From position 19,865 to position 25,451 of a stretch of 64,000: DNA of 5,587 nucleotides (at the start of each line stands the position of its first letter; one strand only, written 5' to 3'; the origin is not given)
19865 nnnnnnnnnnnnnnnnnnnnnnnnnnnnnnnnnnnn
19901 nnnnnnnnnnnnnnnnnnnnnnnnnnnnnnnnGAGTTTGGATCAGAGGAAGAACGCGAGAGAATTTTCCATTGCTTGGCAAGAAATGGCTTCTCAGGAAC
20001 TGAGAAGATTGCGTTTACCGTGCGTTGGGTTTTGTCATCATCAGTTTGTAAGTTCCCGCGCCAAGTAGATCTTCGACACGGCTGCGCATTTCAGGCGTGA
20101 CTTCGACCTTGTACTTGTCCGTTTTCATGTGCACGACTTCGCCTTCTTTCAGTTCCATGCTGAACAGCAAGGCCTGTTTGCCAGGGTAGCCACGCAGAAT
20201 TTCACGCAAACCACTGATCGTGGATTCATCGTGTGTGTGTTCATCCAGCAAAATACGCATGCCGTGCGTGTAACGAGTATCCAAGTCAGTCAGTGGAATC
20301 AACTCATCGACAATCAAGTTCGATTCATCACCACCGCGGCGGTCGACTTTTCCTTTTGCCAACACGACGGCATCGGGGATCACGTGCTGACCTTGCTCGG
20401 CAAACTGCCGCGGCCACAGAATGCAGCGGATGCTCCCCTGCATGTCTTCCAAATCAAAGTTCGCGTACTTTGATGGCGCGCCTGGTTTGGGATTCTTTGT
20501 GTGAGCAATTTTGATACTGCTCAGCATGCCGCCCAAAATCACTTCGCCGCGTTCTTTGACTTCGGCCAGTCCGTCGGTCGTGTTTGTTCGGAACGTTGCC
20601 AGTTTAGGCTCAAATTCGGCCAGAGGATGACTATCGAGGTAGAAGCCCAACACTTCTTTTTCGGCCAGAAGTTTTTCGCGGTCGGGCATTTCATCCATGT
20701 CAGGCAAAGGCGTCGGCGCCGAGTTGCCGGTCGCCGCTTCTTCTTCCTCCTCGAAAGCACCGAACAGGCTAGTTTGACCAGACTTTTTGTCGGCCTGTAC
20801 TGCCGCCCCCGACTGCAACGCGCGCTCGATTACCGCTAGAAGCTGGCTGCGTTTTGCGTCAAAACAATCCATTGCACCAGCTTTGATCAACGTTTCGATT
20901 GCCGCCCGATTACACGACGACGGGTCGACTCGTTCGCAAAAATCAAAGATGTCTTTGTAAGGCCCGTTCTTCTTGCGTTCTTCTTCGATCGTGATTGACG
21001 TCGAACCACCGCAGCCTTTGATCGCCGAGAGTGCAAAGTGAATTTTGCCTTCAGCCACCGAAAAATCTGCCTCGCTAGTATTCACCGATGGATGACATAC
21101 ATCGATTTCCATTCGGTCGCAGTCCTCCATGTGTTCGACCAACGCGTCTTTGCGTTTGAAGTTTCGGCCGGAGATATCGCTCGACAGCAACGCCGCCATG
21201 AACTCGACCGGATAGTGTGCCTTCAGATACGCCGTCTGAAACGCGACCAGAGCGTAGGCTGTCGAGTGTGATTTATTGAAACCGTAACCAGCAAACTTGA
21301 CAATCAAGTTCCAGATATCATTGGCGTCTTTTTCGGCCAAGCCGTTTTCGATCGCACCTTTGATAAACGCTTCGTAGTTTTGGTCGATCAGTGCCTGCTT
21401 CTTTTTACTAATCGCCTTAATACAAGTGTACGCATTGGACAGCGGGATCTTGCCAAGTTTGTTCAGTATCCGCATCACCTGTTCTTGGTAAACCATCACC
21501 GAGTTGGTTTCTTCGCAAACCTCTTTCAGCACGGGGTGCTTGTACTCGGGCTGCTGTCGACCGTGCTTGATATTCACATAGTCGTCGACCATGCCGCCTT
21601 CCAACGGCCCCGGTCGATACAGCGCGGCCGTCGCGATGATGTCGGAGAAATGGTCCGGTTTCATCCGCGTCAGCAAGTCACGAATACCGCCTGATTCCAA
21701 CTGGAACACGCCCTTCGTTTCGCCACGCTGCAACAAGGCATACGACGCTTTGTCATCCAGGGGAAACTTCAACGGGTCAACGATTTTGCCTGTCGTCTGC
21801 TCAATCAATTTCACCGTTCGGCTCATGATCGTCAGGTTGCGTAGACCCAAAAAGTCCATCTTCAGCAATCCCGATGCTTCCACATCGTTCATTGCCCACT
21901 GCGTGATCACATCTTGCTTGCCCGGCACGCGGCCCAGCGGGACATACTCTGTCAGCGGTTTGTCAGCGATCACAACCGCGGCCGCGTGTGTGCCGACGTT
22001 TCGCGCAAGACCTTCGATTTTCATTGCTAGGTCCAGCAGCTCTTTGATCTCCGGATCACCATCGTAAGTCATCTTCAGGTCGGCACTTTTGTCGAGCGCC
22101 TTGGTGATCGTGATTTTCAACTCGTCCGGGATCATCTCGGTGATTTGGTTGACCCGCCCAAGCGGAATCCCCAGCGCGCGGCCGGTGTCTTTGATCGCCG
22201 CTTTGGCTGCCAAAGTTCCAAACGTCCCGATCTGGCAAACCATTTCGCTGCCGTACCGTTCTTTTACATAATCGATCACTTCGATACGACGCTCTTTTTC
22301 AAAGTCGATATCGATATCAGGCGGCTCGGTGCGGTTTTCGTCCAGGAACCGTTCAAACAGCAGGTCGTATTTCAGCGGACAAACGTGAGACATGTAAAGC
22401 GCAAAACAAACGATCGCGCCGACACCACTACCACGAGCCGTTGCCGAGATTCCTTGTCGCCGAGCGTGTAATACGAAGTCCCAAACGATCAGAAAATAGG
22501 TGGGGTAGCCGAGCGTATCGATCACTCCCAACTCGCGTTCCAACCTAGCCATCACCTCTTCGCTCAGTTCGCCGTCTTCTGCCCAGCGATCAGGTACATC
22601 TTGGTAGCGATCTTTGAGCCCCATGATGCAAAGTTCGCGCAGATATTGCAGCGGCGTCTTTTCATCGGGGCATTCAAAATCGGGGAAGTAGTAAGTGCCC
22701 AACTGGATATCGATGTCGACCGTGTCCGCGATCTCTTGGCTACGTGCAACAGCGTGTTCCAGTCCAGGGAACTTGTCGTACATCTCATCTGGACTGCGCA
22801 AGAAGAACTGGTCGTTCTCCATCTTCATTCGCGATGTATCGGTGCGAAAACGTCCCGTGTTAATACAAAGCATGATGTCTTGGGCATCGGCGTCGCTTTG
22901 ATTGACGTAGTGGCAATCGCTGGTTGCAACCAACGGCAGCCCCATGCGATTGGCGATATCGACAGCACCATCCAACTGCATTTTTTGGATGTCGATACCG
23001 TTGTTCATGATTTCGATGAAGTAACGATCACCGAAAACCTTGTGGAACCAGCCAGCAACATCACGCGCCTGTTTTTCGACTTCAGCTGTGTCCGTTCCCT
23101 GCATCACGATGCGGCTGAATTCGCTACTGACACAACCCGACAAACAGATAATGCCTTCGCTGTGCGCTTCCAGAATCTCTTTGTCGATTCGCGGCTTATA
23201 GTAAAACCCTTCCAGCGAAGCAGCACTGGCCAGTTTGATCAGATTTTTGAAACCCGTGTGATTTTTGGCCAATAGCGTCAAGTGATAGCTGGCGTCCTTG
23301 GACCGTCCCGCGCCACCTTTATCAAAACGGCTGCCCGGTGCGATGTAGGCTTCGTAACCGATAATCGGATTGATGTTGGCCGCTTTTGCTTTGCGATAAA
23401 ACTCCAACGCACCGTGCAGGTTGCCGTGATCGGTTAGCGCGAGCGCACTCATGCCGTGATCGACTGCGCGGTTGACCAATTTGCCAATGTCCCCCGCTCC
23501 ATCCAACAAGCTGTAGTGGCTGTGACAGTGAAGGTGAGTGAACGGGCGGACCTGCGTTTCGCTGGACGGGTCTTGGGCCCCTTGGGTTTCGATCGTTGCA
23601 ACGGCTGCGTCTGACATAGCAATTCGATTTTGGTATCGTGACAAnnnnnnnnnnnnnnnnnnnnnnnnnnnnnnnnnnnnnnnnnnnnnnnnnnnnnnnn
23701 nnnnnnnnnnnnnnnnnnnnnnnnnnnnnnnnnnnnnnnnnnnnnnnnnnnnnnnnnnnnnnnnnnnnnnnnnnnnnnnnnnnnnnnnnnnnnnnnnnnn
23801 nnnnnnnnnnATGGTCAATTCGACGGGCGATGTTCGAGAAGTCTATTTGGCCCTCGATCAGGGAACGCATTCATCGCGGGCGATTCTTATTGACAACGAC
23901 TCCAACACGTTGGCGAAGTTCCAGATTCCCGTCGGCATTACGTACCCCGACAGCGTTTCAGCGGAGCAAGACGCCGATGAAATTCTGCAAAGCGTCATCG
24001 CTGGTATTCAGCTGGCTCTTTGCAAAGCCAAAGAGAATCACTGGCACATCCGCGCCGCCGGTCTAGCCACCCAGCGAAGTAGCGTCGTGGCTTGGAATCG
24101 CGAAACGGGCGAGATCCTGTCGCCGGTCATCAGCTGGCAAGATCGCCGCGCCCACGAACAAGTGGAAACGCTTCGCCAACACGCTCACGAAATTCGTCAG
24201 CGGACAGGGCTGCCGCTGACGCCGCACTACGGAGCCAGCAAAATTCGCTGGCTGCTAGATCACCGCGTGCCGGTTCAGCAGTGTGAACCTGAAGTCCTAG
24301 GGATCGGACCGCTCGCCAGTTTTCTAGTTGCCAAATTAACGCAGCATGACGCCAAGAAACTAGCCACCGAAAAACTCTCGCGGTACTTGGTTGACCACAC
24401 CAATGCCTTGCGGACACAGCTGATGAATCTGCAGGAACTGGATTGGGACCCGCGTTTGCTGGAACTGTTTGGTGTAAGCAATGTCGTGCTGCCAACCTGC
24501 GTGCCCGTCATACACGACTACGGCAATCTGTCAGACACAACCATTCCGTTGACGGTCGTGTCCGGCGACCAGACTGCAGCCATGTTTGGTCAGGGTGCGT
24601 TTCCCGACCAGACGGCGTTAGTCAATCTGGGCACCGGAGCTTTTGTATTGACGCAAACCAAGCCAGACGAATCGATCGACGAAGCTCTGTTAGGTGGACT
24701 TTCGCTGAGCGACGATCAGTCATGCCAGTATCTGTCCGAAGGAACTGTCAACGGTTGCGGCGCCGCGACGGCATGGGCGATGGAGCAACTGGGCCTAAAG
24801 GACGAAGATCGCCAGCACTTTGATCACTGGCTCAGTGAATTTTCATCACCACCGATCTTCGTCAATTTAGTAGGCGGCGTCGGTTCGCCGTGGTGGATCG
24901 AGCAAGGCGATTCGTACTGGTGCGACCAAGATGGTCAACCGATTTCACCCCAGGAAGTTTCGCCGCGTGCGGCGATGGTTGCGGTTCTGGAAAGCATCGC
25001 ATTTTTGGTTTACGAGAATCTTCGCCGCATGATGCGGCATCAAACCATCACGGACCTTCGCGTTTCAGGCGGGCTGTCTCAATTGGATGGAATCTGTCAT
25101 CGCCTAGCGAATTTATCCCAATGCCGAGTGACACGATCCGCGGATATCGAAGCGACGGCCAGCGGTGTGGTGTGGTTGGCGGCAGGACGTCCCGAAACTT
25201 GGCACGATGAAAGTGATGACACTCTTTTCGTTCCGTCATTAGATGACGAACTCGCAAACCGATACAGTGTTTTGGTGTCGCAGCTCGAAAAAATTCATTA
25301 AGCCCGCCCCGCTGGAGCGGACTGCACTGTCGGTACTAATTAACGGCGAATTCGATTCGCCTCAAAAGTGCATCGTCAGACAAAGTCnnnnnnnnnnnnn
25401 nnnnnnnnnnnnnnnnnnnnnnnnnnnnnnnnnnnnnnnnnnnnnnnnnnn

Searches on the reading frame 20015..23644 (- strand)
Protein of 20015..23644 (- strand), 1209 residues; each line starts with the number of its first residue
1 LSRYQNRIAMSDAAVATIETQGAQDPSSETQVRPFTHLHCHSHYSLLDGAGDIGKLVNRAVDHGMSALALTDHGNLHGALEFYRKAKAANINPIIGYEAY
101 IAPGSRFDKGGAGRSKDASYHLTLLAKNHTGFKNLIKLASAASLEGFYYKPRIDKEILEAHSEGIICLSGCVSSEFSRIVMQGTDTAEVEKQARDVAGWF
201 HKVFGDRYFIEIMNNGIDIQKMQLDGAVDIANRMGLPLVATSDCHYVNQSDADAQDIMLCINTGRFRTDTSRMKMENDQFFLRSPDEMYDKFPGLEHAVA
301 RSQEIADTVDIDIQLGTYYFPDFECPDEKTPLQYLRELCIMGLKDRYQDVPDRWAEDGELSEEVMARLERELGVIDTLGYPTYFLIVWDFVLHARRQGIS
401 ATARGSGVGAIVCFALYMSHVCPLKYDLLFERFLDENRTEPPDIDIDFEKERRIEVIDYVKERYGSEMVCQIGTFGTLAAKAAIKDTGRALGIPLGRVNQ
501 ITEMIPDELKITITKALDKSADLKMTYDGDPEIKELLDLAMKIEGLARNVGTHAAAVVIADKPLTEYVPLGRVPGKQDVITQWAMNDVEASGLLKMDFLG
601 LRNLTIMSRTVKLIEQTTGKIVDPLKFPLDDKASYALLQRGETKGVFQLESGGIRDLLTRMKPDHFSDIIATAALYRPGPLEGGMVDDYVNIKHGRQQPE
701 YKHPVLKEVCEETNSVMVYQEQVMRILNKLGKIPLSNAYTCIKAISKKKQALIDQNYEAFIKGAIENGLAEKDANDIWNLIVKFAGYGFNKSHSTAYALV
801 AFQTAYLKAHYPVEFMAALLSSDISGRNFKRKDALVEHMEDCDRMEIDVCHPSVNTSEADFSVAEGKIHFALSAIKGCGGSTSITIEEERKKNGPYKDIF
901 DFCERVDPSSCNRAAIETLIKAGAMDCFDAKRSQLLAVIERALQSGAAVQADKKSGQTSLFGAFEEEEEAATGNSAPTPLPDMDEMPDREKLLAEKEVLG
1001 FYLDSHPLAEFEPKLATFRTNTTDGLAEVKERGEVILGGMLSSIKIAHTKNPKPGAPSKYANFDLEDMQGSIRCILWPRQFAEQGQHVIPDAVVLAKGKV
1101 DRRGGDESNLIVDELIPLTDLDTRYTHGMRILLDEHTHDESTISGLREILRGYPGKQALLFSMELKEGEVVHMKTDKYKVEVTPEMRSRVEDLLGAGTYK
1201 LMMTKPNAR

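Call 4: search_protein_families(library=pfam, proteins=[window:20015-23644:-], max_evalue=0.01)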
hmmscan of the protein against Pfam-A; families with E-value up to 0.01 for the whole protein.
window:20015-23644:- (1209 aa): 5 families
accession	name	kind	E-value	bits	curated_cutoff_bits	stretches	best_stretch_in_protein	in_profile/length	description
PF07733.18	DNA_pol3_alpha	-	4.5e-94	315.3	23.9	1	333-600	1-260/260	Bacterial DNA polymerase III alpha NTPase domain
PF17657.6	DNA_pol3_finger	-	7.8e-57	191.7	22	1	603-768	1-166/166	Bacterial DNA polymerase III alpha subunit finger domain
PF02811.25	PHP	-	1.5e-55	188.4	26.4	1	37-214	1-163/164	PHP domain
PF14579.12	HHH_6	-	1.7e-27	95.9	25.6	1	847-935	2-90/90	Helix-hairpin-helix motif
PF01336.31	tRNA_anti-codon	-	2.2e-09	37.6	27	1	1036-1118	2-75/75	OB-fold nucleic acid binding domain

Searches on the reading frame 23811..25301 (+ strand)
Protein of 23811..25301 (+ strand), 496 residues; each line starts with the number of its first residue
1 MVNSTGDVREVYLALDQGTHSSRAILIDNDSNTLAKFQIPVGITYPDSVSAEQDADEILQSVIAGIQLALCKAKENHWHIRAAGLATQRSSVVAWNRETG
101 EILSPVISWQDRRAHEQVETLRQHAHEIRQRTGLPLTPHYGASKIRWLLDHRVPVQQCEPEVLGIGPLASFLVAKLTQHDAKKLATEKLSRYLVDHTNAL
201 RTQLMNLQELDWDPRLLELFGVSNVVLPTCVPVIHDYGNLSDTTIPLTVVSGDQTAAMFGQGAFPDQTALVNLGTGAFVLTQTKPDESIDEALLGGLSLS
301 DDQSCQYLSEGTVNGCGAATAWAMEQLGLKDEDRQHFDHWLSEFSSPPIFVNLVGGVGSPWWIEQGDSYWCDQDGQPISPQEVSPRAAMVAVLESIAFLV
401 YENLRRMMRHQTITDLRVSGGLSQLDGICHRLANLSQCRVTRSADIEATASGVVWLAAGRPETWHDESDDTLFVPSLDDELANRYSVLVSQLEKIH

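Call 4: search_protein_families(library=pfam, proteins=[window:23811-25301:+], max_evalue=0.01)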
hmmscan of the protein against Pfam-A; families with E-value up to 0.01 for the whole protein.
window:23811-25301:+ (496 aa): 2 families
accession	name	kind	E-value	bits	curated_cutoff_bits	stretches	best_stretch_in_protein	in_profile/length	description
PF00370.27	FGGY_N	-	1.1e-44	153.3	28.8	1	11-260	1-245/245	FGGY family of carbohydrate kinases, N-terminal domain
PF02782.22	FGGY_C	-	2.7e-15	57.1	27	1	270-458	2-195/198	FGGY family of carbohydrate kinases, C-terminal domain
